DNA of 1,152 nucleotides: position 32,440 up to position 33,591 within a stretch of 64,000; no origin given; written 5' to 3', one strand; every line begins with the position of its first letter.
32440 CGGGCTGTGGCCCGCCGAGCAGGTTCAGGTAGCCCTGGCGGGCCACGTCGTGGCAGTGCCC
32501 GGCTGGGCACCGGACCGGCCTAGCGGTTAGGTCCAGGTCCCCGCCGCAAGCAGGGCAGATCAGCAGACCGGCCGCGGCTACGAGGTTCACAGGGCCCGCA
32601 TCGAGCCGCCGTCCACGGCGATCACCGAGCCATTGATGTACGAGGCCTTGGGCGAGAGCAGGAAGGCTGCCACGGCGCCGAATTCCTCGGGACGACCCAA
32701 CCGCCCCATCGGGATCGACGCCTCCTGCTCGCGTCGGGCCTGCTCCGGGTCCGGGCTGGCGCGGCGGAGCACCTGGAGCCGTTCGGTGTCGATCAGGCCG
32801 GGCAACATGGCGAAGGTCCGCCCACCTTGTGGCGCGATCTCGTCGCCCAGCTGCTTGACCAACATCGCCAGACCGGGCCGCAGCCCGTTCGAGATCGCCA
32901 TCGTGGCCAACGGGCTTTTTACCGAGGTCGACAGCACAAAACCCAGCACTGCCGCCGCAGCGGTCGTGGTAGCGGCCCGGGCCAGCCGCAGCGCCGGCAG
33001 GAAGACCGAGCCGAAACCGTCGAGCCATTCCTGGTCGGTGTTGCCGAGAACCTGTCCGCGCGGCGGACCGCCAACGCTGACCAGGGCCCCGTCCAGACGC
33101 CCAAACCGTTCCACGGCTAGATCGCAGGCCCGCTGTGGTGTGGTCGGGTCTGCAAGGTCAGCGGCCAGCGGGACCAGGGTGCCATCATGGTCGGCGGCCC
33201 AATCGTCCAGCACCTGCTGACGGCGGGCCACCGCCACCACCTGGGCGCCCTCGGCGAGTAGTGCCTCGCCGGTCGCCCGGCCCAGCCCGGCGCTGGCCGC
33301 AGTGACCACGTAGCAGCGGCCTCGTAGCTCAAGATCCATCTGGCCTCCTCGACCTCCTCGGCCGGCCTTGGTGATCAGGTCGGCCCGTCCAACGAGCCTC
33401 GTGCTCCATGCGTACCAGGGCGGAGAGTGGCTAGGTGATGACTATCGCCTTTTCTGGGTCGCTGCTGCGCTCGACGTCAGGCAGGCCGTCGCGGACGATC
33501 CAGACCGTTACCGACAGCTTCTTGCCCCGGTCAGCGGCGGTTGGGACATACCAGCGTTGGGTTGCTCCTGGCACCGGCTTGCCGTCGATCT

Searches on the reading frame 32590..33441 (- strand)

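Call 70: search_protein_families(library=pfam, proteins=[window:32590-33441:-], max_evalue=0.00001)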
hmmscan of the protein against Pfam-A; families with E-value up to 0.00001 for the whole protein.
window:32590-33441:- (284 aa): 2 families
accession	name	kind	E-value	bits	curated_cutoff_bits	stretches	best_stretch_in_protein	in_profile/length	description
PF13561.12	adh_short_C2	-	1.2e-32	113.8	27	1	49-279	4-234/236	Enoyl-(Acyl carrier protein) reductase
PF00106.31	adh_short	-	3.6e-17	62.9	26.6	1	44-226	3-191/195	short chain dehydrogenase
